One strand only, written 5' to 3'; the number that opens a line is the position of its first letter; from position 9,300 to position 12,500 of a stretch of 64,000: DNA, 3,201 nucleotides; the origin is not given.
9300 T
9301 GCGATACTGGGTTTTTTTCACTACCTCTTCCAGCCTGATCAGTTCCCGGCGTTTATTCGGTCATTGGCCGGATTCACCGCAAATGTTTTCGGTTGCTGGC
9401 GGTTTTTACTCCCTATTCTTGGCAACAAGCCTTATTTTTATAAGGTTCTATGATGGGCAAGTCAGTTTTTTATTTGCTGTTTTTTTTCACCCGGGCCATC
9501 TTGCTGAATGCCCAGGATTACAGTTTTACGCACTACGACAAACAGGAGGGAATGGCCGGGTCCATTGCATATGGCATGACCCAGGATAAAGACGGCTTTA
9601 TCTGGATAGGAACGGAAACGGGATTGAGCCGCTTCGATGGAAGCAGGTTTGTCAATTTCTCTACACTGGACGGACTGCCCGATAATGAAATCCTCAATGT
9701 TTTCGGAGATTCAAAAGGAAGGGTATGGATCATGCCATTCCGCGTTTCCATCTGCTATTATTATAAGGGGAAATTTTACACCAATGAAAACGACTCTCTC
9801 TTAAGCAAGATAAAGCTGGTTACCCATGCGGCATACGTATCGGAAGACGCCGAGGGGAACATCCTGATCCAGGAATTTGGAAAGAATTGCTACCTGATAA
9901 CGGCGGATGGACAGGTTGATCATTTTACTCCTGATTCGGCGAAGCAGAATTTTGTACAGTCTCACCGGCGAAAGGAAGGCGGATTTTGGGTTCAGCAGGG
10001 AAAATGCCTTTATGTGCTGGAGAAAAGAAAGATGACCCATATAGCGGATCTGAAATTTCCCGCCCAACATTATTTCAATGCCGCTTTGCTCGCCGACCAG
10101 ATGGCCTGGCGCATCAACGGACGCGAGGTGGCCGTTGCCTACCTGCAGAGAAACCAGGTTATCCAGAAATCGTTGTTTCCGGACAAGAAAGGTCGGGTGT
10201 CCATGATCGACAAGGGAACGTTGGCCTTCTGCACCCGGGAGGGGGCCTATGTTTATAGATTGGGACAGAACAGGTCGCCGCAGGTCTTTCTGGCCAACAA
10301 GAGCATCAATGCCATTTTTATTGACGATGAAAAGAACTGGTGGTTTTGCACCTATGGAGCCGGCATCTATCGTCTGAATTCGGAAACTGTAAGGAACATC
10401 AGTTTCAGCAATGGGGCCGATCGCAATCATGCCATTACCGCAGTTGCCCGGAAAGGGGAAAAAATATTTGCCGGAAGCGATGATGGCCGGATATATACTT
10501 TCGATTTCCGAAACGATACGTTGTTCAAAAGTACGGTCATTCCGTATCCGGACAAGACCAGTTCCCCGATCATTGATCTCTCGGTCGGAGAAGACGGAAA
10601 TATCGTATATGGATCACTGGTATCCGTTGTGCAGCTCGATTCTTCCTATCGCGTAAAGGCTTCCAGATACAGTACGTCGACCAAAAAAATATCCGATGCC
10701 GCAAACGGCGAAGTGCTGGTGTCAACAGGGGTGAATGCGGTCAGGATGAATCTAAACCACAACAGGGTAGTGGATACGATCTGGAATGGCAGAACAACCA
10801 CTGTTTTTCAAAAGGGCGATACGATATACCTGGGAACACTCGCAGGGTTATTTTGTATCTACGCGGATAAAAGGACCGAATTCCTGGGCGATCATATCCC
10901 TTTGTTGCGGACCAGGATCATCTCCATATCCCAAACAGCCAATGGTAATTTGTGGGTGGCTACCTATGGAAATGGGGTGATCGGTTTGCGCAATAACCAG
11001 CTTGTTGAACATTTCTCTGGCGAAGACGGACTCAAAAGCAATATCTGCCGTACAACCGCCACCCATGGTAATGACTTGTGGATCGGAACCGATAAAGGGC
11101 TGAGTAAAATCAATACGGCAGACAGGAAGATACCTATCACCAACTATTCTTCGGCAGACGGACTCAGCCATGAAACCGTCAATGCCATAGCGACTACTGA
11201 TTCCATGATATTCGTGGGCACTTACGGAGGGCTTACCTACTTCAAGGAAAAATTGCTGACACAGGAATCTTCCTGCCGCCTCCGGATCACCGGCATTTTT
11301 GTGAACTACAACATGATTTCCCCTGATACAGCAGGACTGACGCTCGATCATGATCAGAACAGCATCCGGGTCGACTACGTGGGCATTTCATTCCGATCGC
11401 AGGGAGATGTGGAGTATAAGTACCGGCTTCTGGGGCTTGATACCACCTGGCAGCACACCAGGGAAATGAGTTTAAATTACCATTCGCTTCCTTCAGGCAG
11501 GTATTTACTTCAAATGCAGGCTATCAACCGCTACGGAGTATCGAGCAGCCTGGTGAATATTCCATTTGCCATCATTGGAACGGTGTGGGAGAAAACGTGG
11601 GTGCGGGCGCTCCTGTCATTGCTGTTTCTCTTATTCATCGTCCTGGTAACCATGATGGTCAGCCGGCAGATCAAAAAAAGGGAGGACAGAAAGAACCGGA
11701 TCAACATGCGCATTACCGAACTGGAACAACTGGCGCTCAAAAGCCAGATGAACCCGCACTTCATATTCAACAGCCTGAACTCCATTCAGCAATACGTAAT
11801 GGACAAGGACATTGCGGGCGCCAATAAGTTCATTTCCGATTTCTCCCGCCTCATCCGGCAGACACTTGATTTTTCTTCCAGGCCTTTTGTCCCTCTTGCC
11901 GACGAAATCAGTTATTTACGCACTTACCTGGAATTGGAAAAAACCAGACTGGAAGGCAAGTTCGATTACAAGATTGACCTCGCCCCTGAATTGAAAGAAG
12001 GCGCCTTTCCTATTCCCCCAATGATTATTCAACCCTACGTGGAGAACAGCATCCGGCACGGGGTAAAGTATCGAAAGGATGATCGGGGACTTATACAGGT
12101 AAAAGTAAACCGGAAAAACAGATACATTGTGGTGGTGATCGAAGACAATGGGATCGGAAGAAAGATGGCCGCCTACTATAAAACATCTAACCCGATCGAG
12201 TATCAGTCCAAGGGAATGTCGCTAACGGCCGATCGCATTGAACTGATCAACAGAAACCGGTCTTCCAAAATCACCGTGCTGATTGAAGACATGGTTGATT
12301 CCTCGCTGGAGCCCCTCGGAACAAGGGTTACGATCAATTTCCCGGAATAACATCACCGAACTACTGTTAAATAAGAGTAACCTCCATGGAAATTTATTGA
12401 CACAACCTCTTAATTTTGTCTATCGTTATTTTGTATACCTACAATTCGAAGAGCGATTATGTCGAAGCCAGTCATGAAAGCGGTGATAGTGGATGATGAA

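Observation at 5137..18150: Two convergent glycan-modification operons (GtrB-like GT2 + YfhO GT-C + GT2/GT4 + three methyltransferases) with an embedded propeller sensor kinase and LytTR regulator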

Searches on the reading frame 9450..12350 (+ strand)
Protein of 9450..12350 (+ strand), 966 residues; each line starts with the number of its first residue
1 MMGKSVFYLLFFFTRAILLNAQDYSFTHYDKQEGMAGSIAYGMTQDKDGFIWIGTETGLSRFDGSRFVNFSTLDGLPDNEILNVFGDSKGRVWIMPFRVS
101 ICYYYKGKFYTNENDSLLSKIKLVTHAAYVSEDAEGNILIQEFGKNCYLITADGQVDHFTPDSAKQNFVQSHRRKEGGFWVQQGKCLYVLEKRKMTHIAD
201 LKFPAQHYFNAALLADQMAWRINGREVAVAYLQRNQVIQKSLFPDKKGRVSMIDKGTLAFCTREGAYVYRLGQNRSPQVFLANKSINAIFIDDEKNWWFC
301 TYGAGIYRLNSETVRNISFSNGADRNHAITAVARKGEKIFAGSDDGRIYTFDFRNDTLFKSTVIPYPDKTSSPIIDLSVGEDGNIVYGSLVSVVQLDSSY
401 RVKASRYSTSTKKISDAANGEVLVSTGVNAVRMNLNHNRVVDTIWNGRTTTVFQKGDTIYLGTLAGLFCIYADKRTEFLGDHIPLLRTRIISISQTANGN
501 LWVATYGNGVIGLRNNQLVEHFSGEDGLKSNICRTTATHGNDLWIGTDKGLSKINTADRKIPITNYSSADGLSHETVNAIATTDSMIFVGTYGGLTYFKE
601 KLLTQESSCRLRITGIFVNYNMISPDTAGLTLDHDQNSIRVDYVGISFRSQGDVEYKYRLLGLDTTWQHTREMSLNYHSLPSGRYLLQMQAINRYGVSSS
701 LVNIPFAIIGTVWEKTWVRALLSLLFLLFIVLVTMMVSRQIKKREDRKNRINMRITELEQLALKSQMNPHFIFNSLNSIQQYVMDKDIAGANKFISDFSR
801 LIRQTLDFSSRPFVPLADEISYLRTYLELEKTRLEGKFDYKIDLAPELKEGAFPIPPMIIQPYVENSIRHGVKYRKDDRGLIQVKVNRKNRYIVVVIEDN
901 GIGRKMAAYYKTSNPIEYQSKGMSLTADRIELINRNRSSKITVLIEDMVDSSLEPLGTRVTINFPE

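Call 3: search_protein_families(library=pfam, proteins=[window:9450-12350:+], max_evalue=0.01)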
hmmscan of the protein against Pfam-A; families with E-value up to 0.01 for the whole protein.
window:9450-12350:+ (966 aa): 10 families
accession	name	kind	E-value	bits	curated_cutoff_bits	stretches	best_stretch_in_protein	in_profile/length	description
PF06580.19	His_kinase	-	3.8e-22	78.8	25.2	1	760-838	3-81/81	Histidine kinase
PF07494.17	Reg_prop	-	1.9e-15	55.4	20.4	0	38-56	5-23/24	Two component regulator propeller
PF07495.19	Y_Y_Y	-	1.2e-09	38.4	26.6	1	648-700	2-55/65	Y_Y_Y domain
PF16819.11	DUF5074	-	4.7e-06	26.3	27.2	0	298-388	111-198/353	Domain of unknown function (DUF5074)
PF21544.3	PorZ_N_b_propeller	-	1.4e-05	25.9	27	0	466-585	8-127/154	TSS9, PorZ, N-terminal beta-propeller domain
PF02518.31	HATPase_c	-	7.9e-05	23.5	26.4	1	860-965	10-108/111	Histidine kinase-, DNA gyrase B-, and HSP90-like ATPase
PF24807.1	WD40_CDC20-Fz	-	0.00048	20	200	0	255-360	20-127/292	CDC20/Fizzy WD40 domain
PF24796.1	WDR55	-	0.0014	18.2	200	1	283-354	137-209/296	WDR55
PF08450.18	SGL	-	0.003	17.6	26.3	0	294-395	12-109/246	SMP-30/Gluconolactonase/LRE-like region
PF17005.11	WD40_like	-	0.0066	16.3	40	0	321-387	77-135/301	WD40-like domain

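Call 4: search_protein_families(library=ncbifam, proteins=[window:9450-12350:+], max_evalue=0.01)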
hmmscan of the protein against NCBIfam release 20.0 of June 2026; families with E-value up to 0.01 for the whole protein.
window:9450-12350:+ (966 aa): 3 families
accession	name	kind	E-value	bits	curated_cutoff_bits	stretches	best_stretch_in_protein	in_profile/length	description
NF052228.1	T9SS_PorZ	equivalog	2.4e-08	32.9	260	0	274-314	578-618/757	type IX secretion system anionic LPS delivery protein PorZ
TIGR01925.2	spIIAB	equivalog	0.003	17.5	135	1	863-912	45-97/137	anti-sigma F factor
NF006544.0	PRK09039.1-3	equivalog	0.0082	15.8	362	0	721-764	27-72/343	peptidoglycan -binding protein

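Call 55: find_homologous_proteins(query=window:9450-12350:+)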
Query window:9450-12350:+ (966 aa): 1101 proteins with E <= 0.001 among 8000 candidates; the best 120 are listed.
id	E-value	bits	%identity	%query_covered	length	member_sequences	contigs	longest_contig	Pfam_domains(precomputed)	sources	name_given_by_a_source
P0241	0.0e+0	2212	100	100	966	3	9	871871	PF07495.20,PF07494.18,PF06580.20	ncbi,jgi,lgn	-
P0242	0.0e+0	1566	69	100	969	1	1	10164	PF07495.20,PF07494.18,PF06580.20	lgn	-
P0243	0.0e+0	1504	66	100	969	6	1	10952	PF07495.20,PF07494.18,PF06580.20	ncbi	-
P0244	0.0e+0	1489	65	100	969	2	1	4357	PF07495.20,PF07494.18,PF06580.20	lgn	-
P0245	3.7e-276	937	45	99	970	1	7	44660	PF07495.20,PF07494.18,PF06580.20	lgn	-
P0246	2.7e-274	930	45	100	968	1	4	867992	PF07495.20,PF07494.18,PF06580.20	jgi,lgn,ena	jgi:ligand-binding sensor domain-containing protein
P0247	1.7e-268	911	46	95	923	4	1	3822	PF07495.20,PF07494.18,PF06580.20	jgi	jgi:ligand-binding sensor domain-containing protein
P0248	3.8e-265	900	44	98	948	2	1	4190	PF07495.20,PF07494.18,PF06580.20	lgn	-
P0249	1.2e-264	899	44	99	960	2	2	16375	PF07495.20,PF07494.18,PF06580.20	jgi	jgi:ligand-binding sensor domain-containing protein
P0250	2.4e-263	894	45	100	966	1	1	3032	PF07495.20,PF07494.18,PF02518.32,PF06580.20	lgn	-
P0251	1.4e-262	892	44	100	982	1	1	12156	PF07495.20,PF07494.18,PF06580.20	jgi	jgi:ligand-binding sensor domain-containing protein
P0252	2.9e-262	891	44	99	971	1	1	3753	PF07495.20,PF07494.18,PF06580.20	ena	-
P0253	9.5e-262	889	44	100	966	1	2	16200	PF07495.20,PF07494.18,PF06580.20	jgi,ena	-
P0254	4.3e-259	880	43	99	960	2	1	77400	PF07495.20,PF07494.18,PF16819.12,PF06580.20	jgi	jgi:ligand-binding sensor domain-containing protein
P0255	5.3e-259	880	44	99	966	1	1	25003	PF07495.20,PF07494.18,PF16819.12,PF06580.20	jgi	jgi:hypothetical protein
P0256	7.1e-259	879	43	100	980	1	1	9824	PF07495.20,PF07494.18,PF02518.32,PF06580.20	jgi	-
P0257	8.7e-258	876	42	100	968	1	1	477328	PF07495.20,PF07494.18,PF02518.32,PF06580.20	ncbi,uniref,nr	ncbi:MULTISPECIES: sensor histidine kinase [Niastella]|uniref:Histidine kinase n=1 Tax=Niastella sol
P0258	4.6e-257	873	43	98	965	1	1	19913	PF07495.20,PF07494.18,PF06580.20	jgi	jgi:ligand-binding sensor domain-containing protein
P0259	4.7e-257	873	44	100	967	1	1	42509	PF07495.20,PF07494.18,PF16819.12,PF06580.20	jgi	jgi:ligand-binding sensor domain-containing protein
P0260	7.3e-256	870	43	99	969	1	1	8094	PF07495.20,PF07494.18,PF06580.20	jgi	jgi:ligand-binding sensor domain-containing protein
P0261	1.9e-254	865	42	100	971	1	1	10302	PF07495.20,PF07494.18,PF06580.20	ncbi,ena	-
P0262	6.0e-254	863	43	98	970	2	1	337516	PF07495.20,PF07494.18,PF02518.32,PF16819.12,PF06580.20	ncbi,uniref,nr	ncbi:sensor histidine kinase [Foetidibacter luteolus]|uniref:sensor histidine kinase n=1 Tax=Foetidi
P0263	6.6e-254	863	43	100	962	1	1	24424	PF07495.20,PF07494.18,PF06580.20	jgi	jgi:ligand-binding sensor domain-containing protein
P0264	7.7e-254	863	44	100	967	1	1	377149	PF07495.20,PF07494.18,PF16819.12,PF06580.20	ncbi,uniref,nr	ncbi:sensor histidine kinase [Longitalea arenae]|uniref:sensor histidine kinase n=1 Tax=Longitalea a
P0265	1.3e-253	862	43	100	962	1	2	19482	PF07495.20,PF07494.18,PF16819.12,PF06580.20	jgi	jgi:ligand-binding sensor domain-containing protein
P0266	7.2e-253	860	43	99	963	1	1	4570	PF07495.20,PF07494.18,PF16819.12,PF06580.20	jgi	jgi:ligand-binding sensor domain-containing protein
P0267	7.4e-252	856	43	98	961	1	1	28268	PF07495.20,PF07494.18,PF06580.20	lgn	-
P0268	8.2e-252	856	42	100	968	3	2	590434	PF07495.20,PF07494.18,PF02518.32,PF06580.20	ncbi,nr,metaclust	ncbi:ligand-binding sensor domain-containing protein [Niastella yeongjuensis]|nr:sensor histidine ki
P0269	2.0e-251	855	42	98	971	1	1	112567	PF07495.20,PF07494.18,PF06580.20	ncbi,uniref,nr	ncbi:sensor histidine kinase [Niastella populi]|uniref:Signal transduction histidine kinase internal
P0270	3.2e-251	854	43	98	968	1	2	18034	PF07495.20,PF07494.18,PF06580.20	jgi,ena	-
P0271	1.1e-250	852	43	100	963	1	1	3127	PF07495.20,PF07494.18,PF06580.20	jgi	jgi:hypothetical protein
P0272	4.2e-249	847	43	99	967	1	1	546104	PF07495.20,PF07494.18,PF02518.32,PF06580.20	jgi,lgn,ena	-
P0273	3.0e-248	844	43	99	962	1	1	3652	PF07495.20,PF07494.18,PF02518.32,PF16819.12,PF06580.20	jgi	jgi:ligand-binding sensor domain-containing protein/signal transduction histidine kinase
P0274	5.8e-248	843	43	100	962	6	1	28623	PF07495.20,PF07494.18,PF06580.20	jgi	jgi:ligand-binding sensor domain-containing protein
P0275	5.8e-248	843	42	99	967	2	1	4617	PF07495.20,PF07494.18,PF06580.20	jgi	jgi:ligand-binding sensor domain-containing protein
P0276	9.6e-248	843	42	100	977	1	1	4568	PF07495.20,PF07494.18,PF06580.20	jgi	jgi:ligand-binding sensor domain-containing protein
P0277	3.6e-247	841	42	99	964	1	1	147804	PF07495.20,PF07494.18,PF06580.20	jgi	jgi:ligand-binding sensor domain-containing protein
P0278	2.7e-246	838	42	99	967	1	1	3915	PF07495.20,PF07494.18,PF16819.12,PF06580.20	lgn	-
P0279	3.0e-246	838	42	100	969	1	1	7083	PF07495.20,PF07494.18,PF16819.12,PF06580.20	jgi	jgi:ligand-binding sensor domain-containing protein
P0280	4.5e-245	834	42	100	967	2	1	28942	PF07495.20,PF07494.18,PF16819.12,PF06580.20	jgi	jgi:ligand-binding sensor domain-containing protein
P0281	2.5e-244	831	41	100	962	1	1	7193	PF07495.20,PF07494.18,PF06580.20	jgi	jgi:ligand-binding sensor domain-containing protein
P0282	3.8e-243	827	42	99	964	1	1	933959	PF07495.20,PF07494.18,PF16819.12,PF06580.20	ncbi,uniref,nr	ncbi:histidine kinase [Niastella caeni]|uniref:Histidine kinase n=1 Tax=Niastella caeni TaxID=256976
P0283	5.7e-243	827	43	99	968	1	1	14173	PF07495.20,PF07494.18,PF06580.20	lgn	-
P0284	2.0e-241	822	42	99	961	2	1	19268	PF07495.20,PF07494.18,PF06580.20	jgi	jgi:ligand-binding sensor domain-containing protein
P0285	7.7e-241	820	42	99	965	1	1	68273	PF07495.20,PF07494.18,PF16819.12,PF06580.20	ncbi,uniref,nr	ncbi:hypothetical protein A3860_35525 [Niastella vici]|uniref:Signal transduction histidine kinase i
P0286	1.3e-240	819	42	100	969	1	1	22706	PF07495.20,PF07494.18,PF06580.20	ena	-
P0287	6.8e-240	817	43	99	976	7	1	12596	PF07495.20,PF07494.18,PF02518.32,PF06580.20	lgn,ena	-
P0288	7.6e-240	816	42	98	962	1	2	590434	PF07495.20,PF07494.18,PF06580.20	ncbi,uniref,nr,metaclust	ncbi:hypothetical protein A4H97_32465 [Niastella yeongjuensis]|uniref:Signal transduction histidine 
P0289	2.5e-236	805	41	98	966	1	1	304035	PF07495.20,PF07494.18,PF06580.20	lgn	-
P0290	2.3e-235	802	40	99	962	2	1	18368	PF07495.20,PF07494.18,PF06580.20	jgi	jgi:ligand-binding sensor domain-containing protein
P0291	2.4e-235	802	41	98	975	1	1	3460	PF07495.20,PF07494.18,PF06580.20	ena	-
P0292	2.2e-234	798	41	99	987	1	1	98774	PF07495.20,PF07494.18,PF06580.20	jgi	jgi:ligand-binding sensor domain-containing protein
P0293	6.9e-234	797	41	99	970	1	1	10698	PF07495.20,PF07494.18,PF06580.20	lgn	-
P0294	3.8e-233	794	42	95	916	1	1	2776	PF07495.20,PF07494.18,PF02518.32,PF16819.12,PF06580.20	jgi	jgi:ligand-binding sensor domain-containing protein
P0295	5.2e-233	794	42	98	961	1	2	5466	PF07495.20,PF07494.18,PF06580.20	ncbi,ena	-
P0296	7.3e-233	793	42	99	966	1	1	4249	PF07495.20,PF07494.18,PF02518.32,PF06580.20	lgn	-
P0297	8.5e-233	793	41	98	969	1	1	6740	PF07495.20,PF07494.18,PF02518.32,PF06580.20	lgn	-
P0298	2.9e-232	791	42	98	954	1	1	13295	PF07495.20,PF07494.18,PF02518.32,PF06580.20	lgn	-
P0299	6.9e-232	790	42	99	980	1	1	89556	PF07495.20,PF07494.18,PF06580.20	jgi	jgi:ligand-binding sensor domain-containing protein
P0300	3.2e-231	788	41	98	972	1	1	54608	PF07495.20,PF07494.18,PF06580.20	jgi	jgi:ligand-binding sensor domain-containing protein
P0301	1.8e-230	785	42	99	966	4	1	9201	PF07495.20,PF07494.18,PF02518.32,PF06580.20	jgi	jgi:ligand-binding sensor domain-containing protein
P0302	2.1e-230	785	41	99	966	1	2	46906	PF07495.20,PF07494.18,PF02518.32,PF06580.20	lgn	-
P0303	4.0e-230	784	41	98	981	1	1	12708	PF07495.20,PF07494.18,PF02518.32,PF06580.20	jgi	jgi:ligand-binding sensor domain-containing protein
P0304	1.3e-229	783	41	98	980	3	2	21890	PF07495.20,PF07494.18,PF06580.20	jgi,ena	jgi:ligand-binding sensor domain-containing protein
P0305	8.0e-229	780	41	98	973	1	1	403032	PF07495.20,PF07494.18,PF06580.20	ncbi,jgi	jgi:ligand-binding sensor domain-containing protein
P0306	1.1e-227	776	40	98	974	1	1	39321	PF07495.20,PF07494.18,PF06580.20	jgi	jgi:ligand-binding sensor domain-containing protein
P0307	1.8e-227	776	40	99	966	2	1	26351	PF07495.20,PF07494.18,PF02518.32,PF06580.20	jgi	-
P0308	1.9e-227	775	40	99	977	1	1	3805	PF07495.20,PF07494.18,PF06580.20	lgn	-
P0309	3.2e-227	775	41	98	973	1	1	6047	PF07495.20,PF07494.18,PF02518.32,PF06580.20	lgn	-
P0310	6.0e-227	774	41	98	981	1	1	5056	PF07495.20,PF07494.18,PF06580.20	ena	-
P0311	1.0e-226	773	40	98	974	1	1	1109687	PF07495.20,PF07494.18,PF02518.32,PF06580.20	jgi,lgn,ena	-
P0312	2.9e-226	772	41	99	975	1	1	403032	PF07495.20,PF07494.18,PF06580.20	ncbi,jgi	jgi:ligand-binding sensor domain-containing protein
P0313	3.6e-226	771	41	98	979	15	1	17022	PF07495.20,PF07494.18,PF02518.32,PF06580.20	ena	-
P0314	4.9e-226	771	41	98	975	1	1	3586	PF07495.20,PF07494.18,PF06580.20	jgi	jgi:ligand-binding sensor domain-containing protein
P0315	6.8e-226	770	40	100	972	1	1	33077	PF07495.20,PF07494.18,PF06580.20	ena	-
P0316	1.9e-225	769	40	98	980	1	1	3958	PF07495.20,PF07494.18,PF06580.20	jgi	jgi:ligand-binding sensor domain-containing protein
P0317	4.5e-225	768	40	98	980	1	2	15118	PF07495.20,PF07494.18,PF06580.20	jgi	jgi:ligand-binding sensor domain-containing protein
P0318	5.8e-225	767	40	98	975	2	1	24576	PF07495.20,PF07494.18,PF02518.32,PF16819.12,PF06580.20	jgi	jgi:ligand-binding sensor domain-containing protein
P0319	6.7e-225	767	40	99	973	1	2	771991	PF07495.20,PF07494.18,PF02518.32,PF06580.20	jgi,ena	-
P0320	7.2e-225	767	41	98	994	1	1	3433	PF07495.20,PF07494.18,PF06580.20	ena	-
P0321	2.4e-224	765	41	99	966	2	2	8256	PF07495.20,PF07494.18,PF06580.20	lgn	-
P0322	2.6e-224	765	41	98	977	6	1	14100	PF07495.20,PF07494.18,PF02518.32,PF06580.20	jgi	-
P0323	2.7e-224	765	40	98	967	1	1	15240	PF07495.20,PF07494.18,PF06580.20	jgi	jgi:ligand-binding sensor domain-containing protein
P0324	3.0e-224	765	40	98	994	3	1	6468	PF07495.20,PF07494.18,PF06580.20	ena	-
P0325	1.6e-223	762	40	98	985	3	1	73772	PF07495.20,PF07494.18,PF06580.20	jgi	jgi:ligand-binding sensor domain-containing protein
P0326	2.4e-223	762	40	99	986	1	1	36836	PF07495.20,PF07494.18,PF06580.20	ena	-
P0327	2.8e-223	762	39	99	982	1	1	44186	PF07495.20,PF07494.18,PF02518.32,PF16819.12,PF06580.20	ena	-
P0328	3.5e-223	761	39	100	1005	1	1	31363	PF07495.20,PF07494.18,PF06580.20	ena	-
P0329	1.2e-222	760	40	98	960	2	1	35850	PF07495.20,PF07494.18,PF06580.20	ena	-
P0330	1.3e-222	759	41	96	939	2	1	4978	PF07495.20,PF07494.18,PF06580.20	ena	-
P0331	2.1e-222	759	39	100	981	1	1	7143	PF07495.20,PF07494.18,PF06580.20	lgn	-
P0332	4.7e-222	758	40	100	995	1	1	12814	PF07495.20,PF07494.18,PF02518.32,PF06580.20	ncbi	-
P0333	7.8e-222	757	39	98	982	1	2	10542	PF07495.20,PF07494.18,PF06580.20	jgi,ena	jgi:ligand-binding sensor domain-containing protein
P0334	1.2e-221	756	39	99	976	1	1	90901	PF07495.20,PF07494.18,PF02518.32,PF06580.20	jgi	jgi:ligand-binding sensor domain-containing protein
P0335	2.2e-221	755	40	100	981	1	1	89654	PF07495.20,PF07494.18,PF02518.32,PF06580.20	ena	-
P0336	5.9e-221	754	40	99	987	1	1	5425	PF07495.20,PF07494.18,PF02518.32,PF06580.20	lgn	-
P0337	1.8e-220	752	41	98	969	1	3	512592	PF07495.20,PF07494.18,PF06580.20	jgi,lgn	-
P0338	2.5e-220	752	41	98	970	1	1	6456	PF07495.20,PF07494.18,PF06580.20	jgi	jgi:ligand-binding sensor domain-containing protein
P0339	4.7e-220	751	40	98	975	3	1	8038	PF07495.20,PF07494.18,PF06580.20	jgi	jgi:ligand-binding sensor domain-containing protein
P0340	2.9e-219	748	39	100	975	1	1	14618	PF07495.20,PF07494.18,PF02518.32,PF16819.12,PF06580.20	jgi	jgi:ligand-binding sensor domain-containing protein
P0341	3.2e-219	748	41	100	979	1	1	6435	PF07495.20,PF07494.18,PF06580.20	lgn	-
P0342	4.0e-219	748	40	98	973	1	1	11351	PF07495.20,PF07494.18,PF16819.12,PF06580.20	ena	-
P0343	5.6e-219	747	40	99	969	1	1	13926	PF07495.20,PF07494.18,PF06580.20,PF21544.4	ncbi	ncbi:MAG TPA: two-component regulator propeller domain-containing protein [Chitinophagaceae bacteriu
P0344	7.8e-219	747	40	100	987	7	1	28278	PF07495.20,PF07494.18,PF06580.20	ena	-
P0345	3.6e-218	745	41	99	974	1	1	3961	PF07495.20,PF07494.18,PF06580.20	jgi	jgi:ligand-binding sensor domain-containing protein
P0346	7.5e-218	744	39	99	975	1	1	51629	PF07495.20,PF07494.18,PF06580.20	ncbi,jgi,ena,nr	ncbi:MAG TPA: histidine kinase [Puia sp.]|nr:histidine kinase [Puia sp.]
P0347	9.4e-218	743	40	98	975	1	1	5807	PF07495.20,PF07494.18,PF06580.20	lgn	-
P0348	1.9e-217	742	39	98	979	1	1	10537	PF07495.20,PF07494.18,PF06580.20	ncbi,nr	ncbi:MAG TPA: histidine kinase [Puia sp.]|nr:histidine kinase [Puia sp.]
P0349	2.5e-217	742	39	99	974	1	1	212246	PF07495.20,PF07494.18,PF06580.20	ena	-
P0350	2.9e-217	742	40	98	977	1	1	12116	PF07495.20,PF07494.18,PF06580.20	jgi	jgi:ligand-binding sensor domain-containing protein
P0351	6.0e-217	741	38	99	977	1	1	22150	PF07495.20,PF07494.18,PF02518.32,PF06580.20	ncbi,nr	ncbi:MAG: histidine kinase [Bacteroidetes bacterium]|nr:histidine kinase [Bacteroidota bacterium]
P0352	6.7e-217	741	40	99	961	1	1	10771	PF07495.20,PF07494.18,PF02518.32,PF06580.20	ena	-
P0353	9.9e-217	740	40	99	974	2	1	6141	PF07495.20,PF07494.18,PF06580.20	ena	-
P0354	1.1e-216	740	39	99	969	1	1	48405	PF07495.20,PF07494.18,PF02518.32,PF16819.12,PF06580.20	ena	-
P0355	1.3e-216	740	39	99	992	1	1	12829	PF07495.20,PF07494.18,PF06580.20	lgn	-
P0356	2.5e-216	739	38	99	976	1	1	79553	PF07495.20,PF07494.18,PF02518.32,PF06580.20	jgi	-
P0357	4.0e-216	738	39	100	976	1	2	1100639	PF07495.20,PF07494.18,PF02518.32,PF06580.20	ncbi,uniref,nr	ncbi:histidine kinase [Flavitalea sp. BT771]|uniref:sensor histidine kinase n=1 Tax=Flavitalea sp. B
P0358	2.5e-215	735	38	98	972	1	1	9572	PF07495.20,PF07494.18,PF02518.32,PF16819.12,PF06580.20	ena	-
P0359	1.1e-214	733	40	98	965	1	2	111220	PF07495.20,PF07494.18,PF02518.32,PF06580.20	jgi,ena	-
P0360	1.4e-214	733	39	98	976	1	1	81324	PF07495.20,PF07494.18,PF02518.32,PF06580.20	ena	-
